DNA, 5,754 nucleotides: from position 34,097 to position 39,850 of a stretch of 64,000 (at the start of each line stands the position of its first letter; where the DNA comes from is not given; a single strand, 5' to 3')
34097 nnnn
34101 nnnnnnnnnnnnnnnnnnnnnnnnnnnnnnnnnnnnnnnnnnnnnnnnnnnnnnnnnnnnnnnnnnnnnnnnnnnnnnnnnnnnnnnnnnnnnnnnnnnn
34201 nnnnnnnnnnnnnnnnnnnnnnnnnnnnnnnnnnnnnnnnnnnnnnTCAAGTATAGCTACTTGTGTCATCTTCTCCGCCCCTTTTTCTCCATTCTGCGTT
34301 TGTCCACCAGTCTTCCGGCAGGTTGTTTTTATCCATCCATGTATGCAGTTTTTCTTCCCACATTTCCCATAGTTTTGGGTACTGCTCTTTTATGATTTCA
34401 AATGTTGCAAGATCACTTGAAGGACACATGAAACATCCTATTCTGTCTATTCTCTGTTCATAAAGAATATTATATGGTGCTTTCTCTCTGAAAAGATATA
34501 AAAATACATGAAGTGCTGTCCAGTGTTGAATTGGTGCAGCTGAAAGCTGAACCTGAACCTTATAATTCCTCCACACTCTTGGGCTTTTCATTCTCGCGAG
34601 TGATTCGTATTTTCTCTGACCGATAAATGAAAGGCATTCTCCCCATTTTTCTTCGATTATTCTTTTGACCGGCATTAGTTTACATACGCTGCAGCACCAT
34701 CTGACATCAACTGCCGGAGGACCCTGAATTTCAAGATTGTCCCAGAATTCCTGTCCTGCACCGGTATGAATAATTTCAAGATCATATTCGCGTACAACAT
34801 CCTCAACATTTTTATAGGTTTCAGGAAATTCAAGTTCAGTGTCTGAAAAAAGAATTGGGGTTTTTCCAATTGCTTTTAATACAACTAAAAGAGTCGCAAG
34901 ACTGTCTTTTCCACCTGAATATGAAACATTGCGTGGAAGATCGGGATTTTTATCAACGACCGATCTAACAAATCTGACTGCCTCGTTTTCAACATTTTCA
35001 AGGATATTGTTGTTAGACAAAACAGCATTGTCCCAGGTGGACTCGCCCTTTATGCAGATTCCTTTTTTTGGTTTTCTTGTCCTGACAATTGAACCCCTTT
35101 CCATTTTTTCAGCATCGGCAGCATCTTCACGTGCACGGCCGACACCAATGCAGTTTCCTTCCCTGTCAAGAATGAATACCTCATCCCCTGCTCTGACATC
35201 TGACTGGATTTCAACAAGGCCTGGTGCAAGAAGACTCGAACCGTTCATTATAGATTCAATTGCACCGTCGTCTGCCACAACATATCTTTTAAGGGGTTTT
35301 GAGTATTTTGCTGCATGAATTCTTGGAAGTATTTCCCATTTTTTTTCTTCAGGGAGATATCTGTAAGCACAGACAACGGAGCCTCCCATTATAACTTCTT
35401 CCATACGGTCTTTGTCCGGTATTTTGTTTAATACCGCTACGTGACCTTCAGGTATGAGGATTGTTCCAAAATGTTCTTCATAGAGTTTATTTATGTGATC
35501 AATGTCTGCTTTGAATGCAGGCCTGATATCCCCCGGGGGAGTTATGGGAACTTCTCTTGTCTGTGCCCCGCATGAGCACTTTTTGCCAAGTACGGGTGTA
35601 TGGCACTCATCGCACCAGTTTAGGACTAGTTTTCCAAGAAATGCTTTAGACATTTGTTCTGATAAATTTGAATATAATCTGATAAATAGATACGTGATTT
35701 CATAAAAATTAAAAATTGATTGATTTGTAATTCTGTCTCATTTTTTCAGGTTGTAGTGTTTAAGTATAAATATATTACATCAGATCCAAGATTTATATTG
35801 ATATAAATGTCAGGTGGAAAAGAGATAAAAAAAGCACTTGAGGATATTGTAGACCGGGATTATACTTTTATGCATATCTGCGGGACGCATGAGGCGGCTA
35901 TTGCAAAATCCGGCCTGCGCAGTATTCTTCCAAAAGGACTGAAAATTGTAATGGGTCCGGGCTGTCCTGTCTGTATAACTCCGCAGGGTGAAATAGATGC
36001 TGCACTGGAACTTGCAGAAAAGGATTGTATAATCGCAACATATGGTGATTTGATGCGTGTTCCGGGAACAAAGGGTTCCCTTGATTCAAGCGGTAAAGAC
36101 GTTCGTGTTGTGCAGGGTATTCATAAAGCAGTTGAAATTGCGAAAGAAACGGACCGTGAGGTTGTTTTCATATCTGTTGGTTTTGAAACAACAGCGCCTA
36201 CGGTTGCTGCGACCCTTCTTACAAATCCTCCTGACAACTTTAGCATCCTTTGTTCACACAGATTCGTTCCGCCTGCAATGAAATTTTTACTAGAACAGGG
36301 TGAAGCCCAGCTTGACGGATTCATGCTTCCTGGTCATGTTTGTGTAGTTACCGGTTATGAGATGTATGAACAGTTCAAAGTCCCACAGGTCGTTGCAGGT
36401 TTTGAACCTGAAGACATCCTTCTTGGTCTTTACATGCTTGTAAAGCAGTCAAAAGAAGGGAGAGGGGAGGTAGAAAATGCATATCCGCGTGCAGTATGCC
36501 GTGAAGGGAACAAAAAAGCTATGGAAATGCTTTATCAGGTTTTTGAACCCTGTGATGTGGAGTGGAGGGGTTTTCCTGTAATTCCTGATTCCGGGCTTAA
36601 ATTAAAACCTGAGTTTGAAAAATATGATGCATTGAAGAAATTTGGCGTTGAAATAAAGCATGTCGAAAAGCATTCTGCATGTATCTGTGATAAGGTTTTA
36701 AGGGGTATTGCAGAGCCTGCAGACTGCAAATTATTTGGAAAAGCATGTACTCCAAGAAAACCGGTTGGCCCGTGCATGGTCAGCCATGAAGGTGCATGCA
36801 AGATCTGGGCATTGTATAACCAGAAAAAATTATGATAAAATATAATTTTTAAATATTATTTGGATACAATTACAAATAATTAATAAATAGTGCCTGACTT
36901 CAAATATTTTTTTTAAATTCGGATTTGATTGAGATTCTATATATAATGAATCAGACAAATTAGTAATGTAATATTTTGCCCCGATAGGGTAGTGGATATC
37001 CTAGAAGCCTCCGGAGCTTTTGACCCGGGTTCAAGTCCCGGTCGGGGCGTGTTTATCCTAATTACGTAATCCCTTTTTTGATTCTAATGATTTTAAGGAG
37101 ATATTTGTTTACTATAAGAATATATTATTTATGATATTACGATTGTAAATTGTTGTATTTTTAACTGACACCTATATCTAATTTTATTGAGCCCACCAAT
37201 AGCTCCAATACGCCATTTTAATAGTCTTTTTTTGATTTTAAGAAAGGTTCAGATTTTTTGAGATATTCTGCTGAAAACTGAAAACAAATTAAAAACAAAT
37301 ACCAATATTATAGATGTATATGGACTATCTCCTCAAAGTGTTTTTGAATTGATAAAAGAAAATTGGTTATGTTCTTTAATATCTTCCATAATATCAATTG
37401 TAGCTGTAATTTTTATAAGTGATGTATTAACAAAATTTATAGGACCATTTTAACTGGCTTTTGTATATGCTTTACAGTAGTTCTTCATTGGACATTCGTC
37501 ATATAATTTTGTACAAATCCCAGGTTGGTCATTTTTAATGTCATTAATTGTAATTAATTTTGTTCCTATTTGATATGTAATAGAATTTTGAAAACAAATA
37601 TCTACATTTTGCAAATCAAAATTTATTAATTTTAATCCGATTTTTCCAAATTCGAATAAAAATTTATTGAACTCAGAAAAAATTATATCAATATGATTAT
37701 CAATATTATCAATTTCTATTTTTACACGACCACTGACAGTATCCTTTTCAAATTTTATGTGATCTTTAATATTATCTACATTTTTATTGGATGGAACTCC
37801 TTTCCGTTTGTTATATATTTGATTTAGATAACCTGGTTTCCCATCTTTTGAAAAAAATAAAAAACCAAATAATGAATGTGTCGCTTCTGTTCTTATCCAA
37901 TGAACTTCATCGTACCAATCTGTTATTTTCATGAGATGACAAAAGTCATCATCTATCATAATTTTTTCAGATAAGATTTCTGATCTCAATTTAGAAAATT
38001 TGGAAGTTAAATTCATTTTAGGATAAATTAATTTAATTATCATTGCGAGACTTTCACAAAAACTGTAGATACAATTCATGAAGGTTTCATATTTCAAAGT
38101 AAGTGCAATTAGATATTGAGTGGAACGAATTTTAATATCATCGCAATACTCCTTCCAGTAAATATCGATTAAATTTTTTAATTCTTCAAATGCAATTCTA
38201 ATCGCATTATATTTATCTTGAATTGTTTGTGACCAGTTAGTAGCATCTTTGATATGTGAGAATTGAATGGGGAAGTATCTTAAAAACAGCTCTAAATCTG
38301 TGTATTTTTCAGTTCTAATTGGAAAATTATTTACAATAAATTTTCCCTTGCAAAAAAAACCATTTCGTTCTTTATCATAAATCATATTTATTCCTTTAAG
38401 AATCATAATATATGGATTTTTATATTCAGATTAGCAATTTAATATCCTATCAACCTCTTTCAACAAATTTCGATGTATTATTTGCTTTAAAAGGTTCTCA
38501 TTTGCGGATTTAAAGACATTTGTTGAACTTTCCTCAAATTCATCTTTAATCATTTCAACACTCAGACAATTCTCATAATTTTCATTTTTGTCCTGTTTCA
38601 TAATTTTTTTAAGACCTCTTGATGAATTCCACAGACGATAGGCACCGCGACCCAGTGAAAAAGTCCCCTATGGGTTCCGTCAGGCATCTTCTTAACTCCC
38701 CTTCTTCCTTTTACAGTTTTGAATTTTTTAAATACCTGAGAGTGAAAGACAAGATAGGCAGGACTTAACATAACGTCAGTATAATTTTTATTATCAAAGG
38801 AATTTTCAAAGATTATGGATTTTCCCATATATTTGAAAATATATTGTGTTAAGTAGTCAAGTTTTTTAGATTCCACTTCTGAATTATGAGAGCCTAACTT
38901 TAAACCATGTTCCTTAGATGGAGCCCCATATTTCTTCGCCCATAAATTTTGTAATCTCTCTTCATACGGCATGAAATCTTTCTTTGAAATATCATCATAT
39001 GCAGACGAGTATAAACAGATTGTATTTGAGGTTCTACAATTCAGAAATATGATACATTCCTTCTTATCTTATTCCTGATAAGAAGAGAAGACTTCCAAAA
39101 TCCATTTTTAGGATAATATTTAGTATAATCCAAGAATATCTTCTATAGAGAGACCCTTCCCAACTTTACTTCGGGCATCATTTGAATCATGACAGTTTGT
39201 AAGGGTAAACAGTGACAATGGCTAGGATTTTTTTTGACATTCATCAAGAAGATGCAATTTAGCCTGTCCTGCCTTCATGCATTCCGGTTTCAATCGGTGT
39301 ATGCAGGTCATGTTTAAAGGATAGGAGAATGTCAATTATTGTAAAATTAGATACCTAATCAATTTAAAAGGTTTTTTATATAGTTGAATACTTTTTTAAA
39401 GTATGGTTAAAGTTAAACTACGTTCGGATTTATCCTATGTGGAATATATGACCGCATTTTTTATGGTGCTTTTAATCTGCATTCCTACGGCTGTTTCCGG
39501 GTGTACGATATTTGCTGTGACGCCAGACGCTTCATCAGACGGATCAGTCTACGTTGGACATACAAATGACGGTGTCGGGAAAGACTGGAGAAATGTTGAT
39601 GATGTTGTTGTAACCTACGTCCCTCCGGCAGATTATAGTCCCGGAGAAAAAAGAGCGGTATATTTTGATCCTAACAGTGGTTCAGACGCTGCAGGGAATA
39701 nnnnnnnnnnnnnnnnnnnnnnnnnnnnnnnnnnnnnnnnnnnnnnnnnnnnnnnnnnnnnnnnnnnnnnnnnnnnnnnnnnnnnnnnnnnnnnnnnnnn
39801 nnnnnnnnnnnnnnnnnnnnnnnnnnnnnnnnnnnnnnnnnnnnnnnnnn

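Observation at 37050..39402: Very AT-rich ~2.3 kb islet immediately 3' of tRNA-Arg(CCG) carrying three overlapping orphan ORFs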

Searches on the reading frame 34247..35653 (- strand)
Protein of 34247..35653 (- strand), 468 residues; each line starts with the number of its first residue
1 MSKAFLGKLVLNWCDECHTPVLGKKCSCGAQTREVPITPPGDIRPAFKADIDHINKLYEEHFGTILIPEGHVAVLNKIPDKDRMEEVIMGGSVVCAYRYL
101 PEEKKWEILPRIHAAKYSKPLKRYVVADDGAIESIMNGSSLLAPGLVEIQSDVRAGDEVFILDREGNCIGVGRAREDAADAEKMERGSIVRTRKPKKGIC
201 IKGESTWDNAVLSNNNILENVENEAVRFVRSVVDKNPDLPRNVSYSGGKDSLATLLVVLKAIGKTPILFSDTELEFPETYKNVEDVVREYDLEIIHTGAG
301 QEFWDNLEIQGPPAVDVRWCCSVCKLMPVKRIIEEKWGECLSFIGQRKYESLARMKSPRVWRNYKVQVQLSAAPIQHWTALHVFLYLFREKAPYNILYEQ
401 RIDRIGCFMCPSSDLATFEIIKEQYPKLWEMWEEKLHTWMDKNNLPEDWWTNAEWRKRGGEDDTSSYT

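Call 96: search_protein_families(library=pfam, proteins=[window:34247-35653:-], max_evalue=0.0001)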
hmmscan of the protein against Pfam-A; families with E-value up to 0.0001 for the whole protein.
window:34247-35653:- (468 aa): 2 families
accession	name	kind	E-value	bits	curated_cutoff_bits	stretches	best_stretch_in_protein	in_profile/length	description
PF01507.26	PAPS_reduct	-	1.2e-43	149.6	22.5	1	242-412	3-174/175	Phosphoadenosine phosphosulfate reductase domain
PF01472.26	PUA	-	1.6e-19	70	24.8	1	124-194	2-72/74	PUA domain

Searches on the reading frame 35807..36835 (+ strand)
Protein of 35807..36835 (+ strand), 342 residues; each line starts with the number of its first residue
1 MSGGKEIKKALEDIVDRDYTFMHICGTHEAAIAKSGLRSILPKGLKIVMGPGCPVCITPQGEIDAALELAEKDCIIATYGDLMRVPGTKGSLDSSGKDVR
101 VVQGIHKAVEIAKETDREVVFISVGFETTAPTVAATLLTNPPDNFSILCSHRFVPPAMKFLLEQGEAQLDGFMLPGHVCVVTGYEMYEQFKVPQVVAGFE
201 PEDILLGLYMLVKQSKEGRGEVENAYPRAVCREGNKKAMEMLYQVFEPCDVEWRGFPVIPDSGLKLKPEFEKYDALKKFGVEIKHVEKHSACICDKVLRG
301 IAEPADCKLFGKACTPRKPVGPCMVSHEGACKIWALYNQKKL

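Call 96: search_protein_families(library=pfam, proteins=[window:35807-36835:+], max_evalue=0.0001)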
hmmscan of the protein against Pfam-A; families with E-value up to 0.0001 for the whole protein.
window:35807-36835:+ (342 aa): 1 family
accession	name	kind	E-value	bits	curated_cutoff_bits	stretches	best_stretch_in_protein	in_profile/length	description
PF01924.21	HypD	-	2.9e-137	457.9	25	1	6-337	9-350/351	Hydrogenase formation hypA family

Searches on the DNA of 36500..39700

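Call 94: search_rna_families(source=window, start=36500, end=39700, threshold=evalue, max_evalue=1)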
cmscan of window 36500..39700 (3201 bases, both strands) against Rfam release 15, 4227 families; matches with E-value up to 1: 3.
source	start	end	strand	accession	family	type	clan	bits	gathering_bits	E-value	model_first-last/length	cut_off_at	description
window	36978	37049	+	RF00005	tRNA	Gene; tRNA;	CL00001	58.9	29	1.8e-11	1-71/71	no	tRNA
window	38100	38198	-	RF00358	snoZ101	Gene; snRNA; snoRNA; CD-box;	CL00057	22.6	44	0.86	1-96/96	no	Small nucleolar RNA Z101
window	37007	37048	+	RF01684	mascRNA-menRNA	Gene;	-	20.9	42.5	0.62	1-56/56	no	MALAT1-associated small cytoplasmic RNA/MEN beta RNA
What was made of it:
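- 36977..37050 (+): tRNA-Arg(CCG). Its 3' end is the integration target (attL side). Rfam tRNA, 58.9 bits (call 94).
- Tried and rejected: Rfam found only the tRNA (call 94).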

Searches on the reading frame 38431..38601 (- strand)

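Call 6: search_protein_families(library=pfam, proteins=[window:38431-38601:-], max_evalue=1)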
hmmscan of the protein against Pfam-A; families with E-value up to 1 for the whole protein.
window:38431-38601:- (56 aa): 1 family
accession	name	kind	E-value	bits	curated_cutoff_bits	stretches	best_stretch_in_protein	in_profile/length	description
PF05357.18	Phage_Coat_A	-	0.14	12.4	20.8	0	20-34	29-43/63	Phage Coat Protein A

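Call 7: search_protein_families(library=padloc, proteins=[window:38431-38601:-], max_evalue=1)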
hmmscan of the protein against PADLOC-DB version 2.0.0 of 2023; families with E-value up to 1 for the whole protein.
window:38431-38601:- (56 aa): 0 families

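Call 8: search_protein_families(library=phrogs, proteins=[window:38431-38601:-], max_evalue=1)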
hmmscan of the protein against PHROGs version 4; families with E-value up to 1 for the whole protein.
window:38431-38601:- (56 aa): 1 family
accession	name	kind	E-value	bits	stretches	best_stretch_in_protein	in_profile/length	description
phrog_27058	-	unknown function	0.088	14.3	1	2-51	66-116/123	-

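Call 9: search_protein_families(library=ncbifam, proteins=[window:38431-38601:-], max_evalue=1)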
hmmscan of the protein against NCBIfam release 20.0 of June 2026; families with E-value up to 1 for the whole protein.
window:38431-38601:- (56 aa): 0 families
